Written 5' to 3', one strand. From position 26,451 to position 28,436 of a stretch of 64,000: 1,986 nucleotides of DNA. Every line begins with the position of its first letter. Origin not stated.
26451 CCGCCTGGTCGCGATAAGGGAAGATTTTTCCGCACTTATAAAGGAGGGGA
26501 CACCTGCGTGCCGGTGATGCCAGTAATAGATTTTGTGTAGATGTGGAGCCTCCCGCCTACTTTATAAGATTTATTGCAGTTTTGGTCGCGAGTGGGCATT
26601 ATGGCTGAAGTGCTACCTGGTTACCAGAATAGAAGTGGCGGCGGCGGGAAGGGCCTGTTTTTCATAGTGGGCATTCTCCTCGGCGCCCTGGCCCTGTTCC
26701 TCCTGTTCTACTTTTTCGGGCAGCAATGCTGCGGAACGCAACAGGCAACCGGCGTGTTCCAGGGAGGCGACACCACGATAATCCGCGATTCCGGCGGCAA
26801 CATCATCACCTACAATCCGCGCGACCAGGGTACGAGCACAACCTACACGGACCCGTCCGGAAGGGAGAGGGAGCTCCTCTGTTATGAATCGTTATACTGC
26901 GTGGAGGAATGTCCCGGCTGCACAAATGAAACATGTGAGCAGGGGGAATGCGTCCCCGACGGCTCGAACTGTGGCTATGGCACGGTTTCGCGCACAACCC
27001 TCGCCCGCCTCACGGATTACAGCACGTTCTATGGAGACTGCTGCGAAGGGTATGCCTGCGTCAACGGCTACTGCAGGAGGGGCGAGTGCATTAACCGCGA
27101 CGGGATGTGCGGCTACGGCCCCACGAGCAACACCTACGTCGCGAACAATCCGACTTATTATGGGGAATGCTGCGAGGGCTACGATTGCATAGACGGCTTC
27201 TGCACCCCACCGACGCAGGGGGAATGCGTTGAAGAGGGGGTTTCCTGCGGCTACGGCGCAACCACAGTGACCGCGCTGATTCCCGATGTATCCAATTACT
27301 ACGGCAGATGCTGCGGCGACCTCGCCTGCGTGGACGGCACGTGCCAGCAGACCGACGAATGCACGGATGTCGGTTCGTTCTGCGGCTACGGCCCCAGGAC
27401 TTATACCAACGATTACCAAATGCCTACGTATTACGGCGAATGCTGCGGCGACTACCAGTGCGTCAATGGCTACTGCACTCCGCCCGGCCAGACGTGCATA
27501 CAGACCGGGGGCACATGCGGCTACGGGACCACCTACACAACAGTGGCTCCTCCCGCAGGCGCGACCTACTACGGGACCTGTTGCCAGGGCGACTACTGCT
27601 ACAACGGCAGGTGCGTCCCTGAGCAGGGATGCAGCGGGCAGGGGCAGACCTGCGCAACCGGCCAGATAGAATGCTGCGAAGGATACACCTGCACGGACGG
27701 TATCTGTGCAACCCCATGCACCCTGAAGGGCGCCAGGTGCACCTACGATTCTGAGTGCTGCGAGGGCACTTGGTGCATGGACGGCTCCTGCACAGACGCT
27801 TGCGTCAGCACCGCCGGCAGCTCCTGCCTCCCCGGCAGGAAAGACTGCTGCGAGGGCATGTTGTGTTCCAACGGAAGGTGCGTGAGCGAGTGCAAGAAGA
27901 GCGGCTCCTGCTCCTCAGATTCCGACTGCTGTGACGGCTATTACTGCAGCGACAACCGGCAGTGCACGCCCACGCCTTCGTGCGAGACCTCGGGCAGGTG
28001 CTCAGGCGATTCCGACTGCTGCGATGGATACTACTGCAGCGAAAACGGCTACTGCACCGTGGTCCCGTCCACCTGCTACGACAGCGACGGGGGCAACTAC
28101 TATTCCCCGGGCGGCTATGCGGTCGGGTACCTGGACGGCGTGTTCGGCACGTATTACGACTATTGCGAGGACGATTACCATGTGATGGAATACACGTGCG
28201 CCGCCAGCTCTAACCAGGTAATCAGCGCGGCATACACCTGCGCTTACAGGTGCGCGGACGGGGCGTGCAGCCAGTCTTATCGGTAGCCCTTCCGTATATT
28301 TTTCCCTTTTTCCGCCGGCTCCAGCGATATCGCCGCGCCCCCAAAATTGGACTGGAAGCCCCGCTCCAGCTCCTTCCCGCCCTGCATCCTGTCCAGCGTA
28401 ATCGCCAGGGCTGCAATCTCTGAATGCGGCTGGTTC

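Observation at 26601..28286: Membrane-anchored archaeal protein built from ten tandem knottin-spaced (inhibitor-cystine-knot-like) modules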

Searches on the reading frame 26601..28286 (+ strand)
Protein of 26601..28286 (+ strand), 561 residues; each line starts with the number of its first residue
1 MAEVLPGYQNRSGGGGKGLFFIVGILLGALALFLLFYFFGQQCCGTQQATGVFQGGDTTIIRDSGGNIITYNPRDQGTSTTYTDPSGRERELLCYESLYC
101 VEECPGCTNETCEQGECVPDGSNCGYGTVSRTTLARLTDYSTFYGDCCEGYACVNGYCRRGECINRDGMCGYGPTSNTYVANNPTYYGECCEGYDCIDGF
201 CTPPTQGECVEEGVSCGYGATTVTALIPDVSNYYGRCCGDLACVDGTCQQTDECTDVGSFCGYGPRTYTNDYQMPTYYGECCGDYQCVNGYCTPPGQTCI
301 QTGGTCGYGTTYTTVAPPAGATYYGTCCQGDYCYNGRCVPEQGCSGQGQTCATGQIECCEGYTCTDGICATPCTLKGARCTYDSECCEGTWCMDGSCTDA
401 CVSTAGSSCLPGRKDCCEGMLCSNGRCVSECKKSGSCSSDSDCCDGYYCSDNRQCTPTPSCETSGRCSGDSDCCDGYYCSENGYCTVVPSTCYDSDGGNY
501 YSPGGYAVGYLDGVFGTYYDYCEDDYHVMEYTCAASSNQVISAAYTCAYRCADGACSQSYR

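Call 3: search_protein_families(library=pfam, proteins=[window:26601-28286:+], max_evalue=1)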
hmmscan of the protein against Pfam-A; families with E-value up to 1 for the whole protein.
window:26601-28286:+ (561 aa): 1 family
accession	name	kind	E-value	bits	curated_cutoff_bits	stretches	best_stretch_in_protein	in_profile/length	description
PF04706.18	Dickkopf_N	-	0.0034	18.1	25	2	372-398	25-51/51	Dickkopf N-terminal cysteine-rich region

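Call 4: search_protein_families(library=ncbifam, proteins=[window:26601-28286:+], max_evalue=1)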
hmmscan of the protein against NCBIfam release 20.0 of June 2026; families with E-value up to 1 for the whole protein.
window:26601-28286:+ (561 aa): 0 families

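Call 6: find_homologous_proteins(query=window:26601-28286:+)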
Query window:26601-28286:+ (561 aa): 36 proteins with E <= 0.001 among 4531 candidates.
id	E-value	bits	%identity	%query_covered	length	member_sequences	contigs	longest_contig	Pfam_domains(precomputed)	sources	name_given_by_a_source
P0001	1.5e-272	924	74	98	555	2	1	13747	-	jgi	jgi:hypothetical protein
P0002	1.3e-182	627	56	89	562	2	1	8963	-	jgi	jgi:hypothetical protein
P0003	1.1e-181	624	54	99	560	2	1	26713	-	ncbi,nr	ncbi:hypothetical protein H0O00_02580 [Candidatus Micrarchaeota archaeon]|nr:hypothetical protein [C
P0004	2.4e-181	623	53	100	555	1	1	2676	-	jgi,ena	-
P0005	1.3e-162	561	51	97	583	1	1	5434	-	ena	-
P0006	2.2e-152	527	47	96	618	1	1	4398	-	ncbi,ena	-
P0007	5.9e-151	522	56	76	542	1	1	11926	-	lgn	-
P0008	1.5e-148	514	56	76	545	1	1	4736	-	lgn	-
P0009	6.3e-148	512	54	76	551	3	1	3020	-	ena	-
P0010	1.8e-145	504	53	76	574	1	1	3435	-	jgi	-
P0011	3.8e-143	496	51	87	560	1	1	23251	-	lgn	-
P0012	1.5e-141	491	52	84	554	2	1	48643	-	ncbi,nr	ncbi:hypothetical protein H0O01_01035 [Candidatus Micrarchaeota archaeon]|nr:hypothetical protein [C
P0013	1.6e-140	488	52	76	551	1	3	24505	-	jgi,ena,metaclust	metaclust:\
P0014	9.6e-140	485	51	78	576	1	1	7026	-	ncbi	-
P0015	1.6e-79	286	37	81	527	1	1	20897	-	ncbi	ncbi:MAG: hypothetical protein V1492_03150 [Candidatus Micrarchaeota archaeon]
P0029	2.9e-34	137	33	65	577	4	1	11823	PF07740.19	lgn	-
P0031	6.0e-33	132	30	63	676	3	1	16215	PF07740.19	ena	-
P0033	1.4e-30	124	32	45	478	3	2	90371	-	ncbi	ncbi:MAG: hypothetical protein QXT05_03060 [Candidatus Bilamarchaeaceae archaeon]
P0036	3.0e-22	97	32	61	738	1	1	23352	-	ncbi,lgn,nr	ncbi:hypothetical protein H0N98_05145 [Candidatus Micrarchaeota archaeon]|nr:hypothetical protein [C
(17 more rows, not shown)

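Call 23: search_solved_structures(query=window:26601-28283:+, max_evalue=10)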
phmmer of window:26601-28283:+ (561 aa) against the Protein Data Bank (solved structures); distinct sequences matched with E-value up to 10: 8.
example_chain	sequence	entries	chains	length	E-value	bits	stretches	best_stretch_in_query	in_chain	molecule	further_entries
6gft_A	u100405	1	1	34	0.014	17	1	405-425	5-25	cyriotoxin-1a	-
1nix_A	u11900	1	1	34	0.027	16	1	344-366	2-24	HAINANTOXIN-I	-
2mqf_A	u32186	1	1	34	0.029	15.9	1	344-365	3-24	Mu-theraphotoxin-Hhn2b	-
5o57_A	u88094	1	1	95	0.1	14.1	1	431-489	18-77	Dickkopf-related protein 4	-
2jtb_A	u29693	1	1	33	0.14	13.7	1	343-366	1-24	Hainantoxin-3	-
2mxo_A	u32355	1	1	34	0.14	13.7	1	344-365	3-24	Mu-theraphotoxin-Hhn2b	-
5uqz_A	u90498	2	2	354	0.2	13.2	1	132-204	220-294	Glucan-binding protein C, GbpC | Glucan-binding protein C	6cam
6nk9_A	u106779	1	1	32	0.53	11.8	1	464-485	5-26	Aca Toxin 1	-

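Call 27: predict_structure(alignment_id=A1)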
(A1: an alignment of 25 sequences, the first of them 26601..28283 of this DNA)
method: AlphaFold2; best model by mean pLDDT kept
length: 561 residues; sequences in the alignment: 25
mean_pLDDT: 64.5   pTM: 0.24
mean pLDDT of the five models: 64.5, 63.8, 63.4, 60.3, 59.9
residues with pLDDT >= 90: 37; 70-90: 226; 50-70: 155; < 50: 143
segments of 3 or more residues with pLDDT < 50: 1-14, 40-76, 83-91, 94-100, 102-116, 127-142, 174-185, 219-231, 265-274
pLDDT, mean of each block of 10 residues (from residue 1): 38 54 85 74 34 31 36 46 45 47 40 49 49 31 55 54 52 43 51 59 55 65 33 63 69 65 47 54 72 67 74 57 72 69 67 68 75 82 83 90 86 84 84 80 80 78 72 75 76 79 86 88 93 84 91 81 40
secondary structure, 60 per line:
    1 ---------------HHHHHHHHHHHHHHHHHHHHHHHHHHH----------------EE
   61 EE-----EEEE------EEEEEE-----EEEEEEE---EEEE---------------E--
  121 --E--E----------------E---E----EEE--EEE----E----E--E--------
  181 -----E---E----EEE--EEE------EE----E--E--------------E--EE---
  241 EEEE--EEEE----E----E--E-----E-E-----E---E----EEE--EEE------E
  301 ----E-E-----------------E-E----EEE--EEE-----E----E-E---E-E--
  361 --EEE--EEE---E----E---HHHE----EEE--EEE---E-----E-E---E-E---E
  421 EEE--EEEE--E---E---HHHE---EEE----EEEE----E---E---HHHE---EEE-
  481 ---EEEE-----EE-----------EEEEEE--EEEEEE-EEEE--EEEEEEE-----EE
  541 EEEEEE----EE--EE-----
elements in order: H16-42 E59-62 E68-71 E78-83 E89-95 E99-102 E152-154 E157-159 E195-197 E200-202 E241-244 E247-250 E286-288 E291-293 E332-334 E337-339 E363-365 E368-370 E391-393 E396-398 E420-423 E426-429 E447-449 E454-457 E477-479 E484-487 E506-511 E514-519 E521-524 E527-533 E539-546

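Call 33: fold_search(model_id=the predicted structure, library=pdb)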
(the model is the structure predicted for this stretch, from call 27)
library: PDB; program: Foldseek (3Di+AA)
matches with E <= 10: 120; with E <= 0.001: 0
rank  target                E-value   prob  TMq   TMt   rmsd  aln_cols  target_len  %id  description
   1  7n95_A                1.9e-02  0.06  0.08  0.04  33.8       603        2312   12  state 1 of TcdB and FZD2 at pH5 (released 2022-03-02)
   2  7pmv_B                1.2e-01  0.05  0.08  0.06  18.7       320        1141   18  VWF Tubules of D1D2D'D3 domains (released 2022-02-23)
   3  2x3t_B                1.4e-01  0.21  0.09  0.19  13.3       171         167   20  Glutaraldehyde-crosslinked wheat germ agglutinin isolectin 1 crystal soaked with a synthetic glycopeptide (released 2010-06-30)
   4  7pmv_A                1.9e-01  0.06  0.07  0.04  18.9       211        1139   16  VWF Tubules of D1D2D'D3 domains (released 2022-02-23)
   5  1w7z_A                4.7e-01  0.99  0.05  0.71   1.2        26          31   42  Crystal structure of the free (uncomplexed) Ecballium elaterium trypsin inhibitor (EETI-II) (released 2005-11-01)
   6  7zwh_D                4.7e-01  0.03  0.09  0.06  17.9       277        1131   19  VWF Tubules of D1D2 and D'D3A1 domains (released 2022-07-13)
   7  1h9i_I                5.2e-01  0.99  0.04  0.73   1.0        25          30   40  COMPLEX OF EETI-II MUTANT WITH PORCINE TRYPSIN (released 2004-07-26)
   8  1h9h_I                5.5e-01  0.99  0.04  0.73   1.0        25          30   44  COMPLEX OF EETI-II WITH PORCINE TRYPSIN (released 2004-07-26)
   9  1mcv_I                5.9e-01  0.99  0.04  0.74   0.8        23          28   48  Crystal Structure Analysis of a Hybrid Squash Inhibitor in Complex with Porcine Pancreatic Elastase (released 2003-02-04)
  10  1z3g_A                6.2e-01  0.04  0.07  0.14  18.8       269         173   15  Crystal structure of complex between Pvs25 and Fab fragment of malaria transmission blocking antibody 2A8 (released 2005-12-06)
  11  8uur_C                6.6e-01  0.03  0.06  0.11  20.1       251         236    8  Structure of Serratia proteamaculans antifeeding prophage mini-fibre (AfpX13) (released 2025-08-27)
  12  2po8_MODEL_1_A        7.8e-01  0.89  0.05  0.66   6.9        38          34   37  The structure of a two-disulfide intermediate of MCoTI-II (released 2008-05-06)
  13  8d3d_A                7.8e-01  0.03  0.09  0.05  16.6       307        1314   16  VWF tubule derived from dimeric D1-A1 (released 2022-07-06)
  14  2it8_MODEL_1_A        8.2e-01  0.97  0.04  0.69   0.9        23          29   43  Solution structure of a linear analog of the cyclic squash trypsin inhibitor MCoTI-II (released 2007-10-02)
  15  8uus_B                9.2e-01  0.03  0.05  0.13  14.0       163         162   10  Structure of Serratia proteamaculans antifeeding prophage Fibre foot domain (AfpX13) (released 2025-03-19)
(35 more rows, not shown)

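Call 37: find_encoding_contigs(protein=P0012, flank=8000, max_places=2)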
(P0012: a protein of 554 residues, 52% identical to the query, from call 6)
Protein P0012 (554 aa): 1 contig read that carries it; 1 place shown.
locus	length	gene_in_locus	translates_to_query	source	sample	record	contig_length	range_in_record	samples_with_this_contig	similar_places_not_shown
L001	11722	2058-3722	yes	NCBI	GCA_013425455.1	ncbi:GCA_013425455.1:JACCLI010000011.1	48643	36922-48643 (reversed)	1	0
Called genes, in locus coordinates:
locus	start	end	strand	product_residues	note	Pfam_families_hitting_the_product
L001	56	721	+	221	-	PF00702:Hydrolase, PF12710:HAD (weak), PF13419:HAD_2, PF13242:Hydrolase_like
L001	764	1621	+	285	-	-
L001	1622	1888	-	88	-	-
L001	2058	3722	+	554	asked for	-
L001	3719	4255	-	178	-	PF01994:Trm56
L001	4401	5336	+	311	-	PF03741:TerC, PF04332:DUF475, PF03741:TerC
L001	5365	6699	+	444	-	PF01071:GARS_A, PF02843:GARS_C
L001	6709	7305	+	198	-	-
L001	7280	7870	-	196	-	PF07187:DUF1405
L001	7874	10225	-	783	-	PF00403:HMA, PF00122:E1-E2_ATPase, PF00702:Hydrolase, PF12710:HAD (weak), PF08282:Hydrolase_3 (faint)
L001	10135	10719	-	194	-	PF13473:Cupredoxin_1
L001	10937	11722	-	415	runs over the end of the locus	PF00403:HMA, PF13386:DsbD_2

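Call 38: find_encoding_contigs(protein=P0003, flank=8000, max_places=2)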
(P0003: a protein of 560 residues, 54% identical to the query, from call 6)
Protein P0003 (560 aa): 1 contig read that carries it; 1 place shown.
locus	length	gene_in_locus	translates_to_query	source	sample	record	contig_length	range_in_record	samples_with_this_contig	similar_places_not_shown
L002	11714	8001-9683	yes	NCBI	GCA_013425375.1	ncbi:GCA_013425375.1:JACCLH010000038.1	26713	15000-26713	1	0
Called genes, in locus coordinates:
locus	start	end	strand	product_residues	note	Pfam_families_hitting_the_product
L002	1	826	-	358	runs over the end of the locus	PF04607:RelA_SpoT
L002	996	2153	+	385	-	PF01970:TctA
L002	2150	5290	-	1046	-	PF25596:CPSase_L_D1, PF02786:CPSase_L_D2, PF07478:Dala_Dala_lig_C, PF02787:CPSase_L_D3, PF25596:CPSase_L_D1, PF02786:CPSase_L_D2, PF02222:ATP-grasp, PF07478:Dala_Dala_lig_C, +6 more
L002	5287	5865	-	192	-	-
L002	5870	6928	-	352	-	PF00988:CPSase_sm_chain, PF00117:GATase, PF07722:Peptidase_C26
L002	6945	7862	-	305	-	PF02729:OTCace_N, PF00185:OTCace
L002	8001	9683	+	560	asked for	-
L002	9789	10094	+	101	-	PF00338:Ribosomal_S10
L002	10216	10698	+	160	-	PF01927:Mut7-C, PF18480:DUF5615 (faint)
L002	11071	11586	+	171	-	-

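Call 42: search_protein_representatives(alignment_id=A1)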
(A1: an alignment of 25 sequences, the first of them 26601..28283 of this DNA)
Query: 25 sequences, 570 profile positions. Proteins with E-value up to 0.001 (for the whole library): 1864; up to 1e-10: 303; up to 1e-30: 24. The best 150 are listed.
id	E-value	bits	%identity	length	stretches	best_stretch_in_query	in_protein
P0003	7.9e-201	684.8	-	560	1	5-569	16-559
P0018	1.5e-145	502.3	-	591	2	138-569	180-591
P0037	9.0e-136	470.0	-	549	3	7-287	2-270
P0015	1.0e-120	420.3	-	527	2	5-478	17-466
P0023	9.6e-117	407.2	-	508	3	6-344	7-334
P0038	8.9e-69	248.8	-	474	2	3-287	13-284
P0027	1.2e-55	205.5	-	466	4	93-245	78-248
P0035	5.1e-53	196.8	-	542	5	105-212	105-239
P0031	1.1e-52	195.7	-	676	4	111-206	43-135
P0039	2.4e-50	188.0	-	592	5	227-450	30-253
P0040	6.7e-47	176.6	-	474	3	333-569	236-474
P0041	1.6e-44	168.7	-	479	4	317-481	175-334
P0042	1.3e-42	162.5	-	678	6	316-492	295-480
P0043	9.0e-42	159.7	-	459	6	318-483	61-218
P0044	5.0e-39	150.6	-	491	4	311-479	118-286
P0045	5.9e-39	150.4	-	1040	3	97-569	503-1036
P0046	7.3e-39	150.1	-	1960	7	320-504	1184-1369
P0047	7.2e-35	136.9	-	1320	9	364-569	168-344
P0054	2.9e-30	121.7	-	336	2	316-459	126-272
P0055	2.1e-29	118.9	-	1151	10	499-569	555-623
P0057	8.5e-29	116.9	-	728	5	320-542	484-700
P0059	2.4e-28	115.4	-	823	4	311-440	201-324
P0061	6.5e-28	113.9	-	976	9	485-569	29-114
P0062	1.2e-27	113.1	-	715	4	325-482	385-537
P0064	3.0e-27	111.8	-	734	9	431-568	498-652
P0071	4.9e-26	107.8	-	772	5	137-569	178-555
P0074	6.2e-25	104.1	-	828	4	319-504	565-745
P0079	2.0e-23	99.1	-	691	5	329-478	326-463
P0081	5.4e-23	97.7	-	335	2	301-497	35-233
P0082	7.2e-23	97.3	-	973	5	365-569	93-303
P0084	1.2e-22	96.5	-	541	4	327-479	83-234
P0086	8.8e-22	93.7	-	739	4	324-479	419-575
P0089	2.6e-21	92.2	-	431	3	317-490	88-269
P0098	2.8e-20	88.7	-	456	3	330-486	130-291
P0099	2.9e-20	88.7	-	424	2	319-481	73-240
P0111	6.8e-19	84.1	-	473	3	320-505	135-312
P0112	6.9e-19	84.1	-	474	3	319-468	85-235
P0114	1.0e-18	83.6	-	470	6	497-569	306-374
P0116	1.2e-18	83.3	-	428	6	491-569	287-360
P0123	5.9e-18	81.1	-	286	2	318-451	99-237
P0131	1.3e-17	79.9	-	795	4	316-500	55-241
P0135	3.6e-17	78.5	-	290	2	319-482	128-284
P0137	3.9e-17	78.4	-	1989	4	329-478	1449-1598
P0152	2.1e-16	75.9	-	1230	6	320-484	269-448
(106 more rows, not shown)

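Call 44: search_protein_families(library=pfam, proteins=[P0043, P0044, P0057, P0059, P0062, P0074, P0089, P0098, P0111, P0135], max_evalue=0.01)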
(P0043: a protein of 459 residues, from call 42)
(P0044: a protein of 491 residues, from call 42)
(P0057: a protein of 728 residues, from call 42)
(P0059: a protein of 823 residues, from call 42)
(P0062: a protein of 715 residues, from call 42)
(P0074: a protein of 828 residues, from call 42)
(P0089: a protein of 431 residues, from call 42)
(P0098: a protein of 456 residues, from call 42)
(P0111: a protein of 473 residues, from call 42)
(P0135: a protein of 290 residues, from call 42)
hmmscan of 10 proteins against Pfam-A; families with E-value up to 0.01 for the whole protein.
P0043 (459 aa): 1 family
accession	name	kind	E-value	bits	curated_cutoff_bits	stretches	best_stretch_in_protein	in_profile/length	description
PF17557.7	Conotoxin_I2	-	0.004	17.7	27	1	50-80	1-30/38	I2-superfamily conotoxins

P0044 (491 aa): 1 family
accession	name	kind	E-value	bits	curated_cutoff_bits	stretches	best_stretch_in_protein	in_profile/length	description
PF17557.7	Conotoxin_I2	-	0.00063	20.3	27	1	291-323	1-33/38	I2-superfamily conotoxins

P0057 (728 aa): 3 families
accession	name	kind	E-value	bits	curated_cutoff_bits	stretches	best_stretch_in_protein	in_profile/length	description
PF00791.26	ZU5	-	7.7e-07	29.7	21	1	30-101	4-80/97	ZU5 domain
PF17557.7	Conotoxin_I2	-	0.00095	19.7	27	1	416-443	1-28/38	I2-superfamily conotoxins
PF08099.16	Toxin_27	-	0.00097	19.6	25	1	496-516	2-22/33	Scorpion calcine family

P0059 (823 aa): 3 families
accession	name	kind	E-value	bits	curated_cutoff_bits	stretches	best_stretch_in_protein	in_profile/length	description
PF17557.7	Conotoxin_I2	-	0.00021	21.8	27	1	647-679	1-32/38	I2-superfamily conotoxins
PF00791.26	ZU5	-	0.0031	18.2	21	1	71-144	2-80/97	ZU5 domain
PF11703.13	UPF0506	-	0.0039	18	23.2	1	387-415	30-58/59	UPF0506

P0062 (715 aa): 1 family
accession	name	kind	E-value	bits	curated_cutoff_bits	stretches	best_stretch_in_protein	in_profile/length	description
PF00791.26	ZU5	-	6.4e-09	36.4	21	1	43-113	4-80/97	ZU5 domain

P0074 (828 aa): 0 families

P0089 (431 aa): 3 families
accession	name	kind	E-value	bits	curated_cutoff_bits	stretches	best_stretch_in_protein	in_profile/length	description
PF04706.18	Dickkopf_N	-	0.0035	18.1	25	1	332-358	25-51/51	Dickkopf N-terminal cysteine-rich region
PF17557.7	Conotoxin_I2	-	0.004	17.7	27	1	172-203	1-29/38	I2-superfamily conotoxins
PF08088.17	Toxin_19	-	0.0069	16.9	23.2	1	332-361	4-31/40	Conotoxin I-superfamily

P0098 (456 aa): 1 family
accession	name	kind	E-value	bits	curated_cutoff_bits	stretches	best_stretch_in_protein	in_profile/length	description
PF07740.17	Toxin_12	-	4.6e-05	24.4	21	1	285-308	1-24/30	Ion channel inhibitory toxin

P0111 (473 aa): 1 family
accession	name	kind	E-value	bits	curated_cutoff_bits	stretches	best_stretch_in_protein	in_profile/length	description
PF17557.7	Conotoxin_I2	-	0.00041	20.8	27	2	346-371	1-26/38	I2-superfamily conotoxins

P0135 (290 aa): 0 families
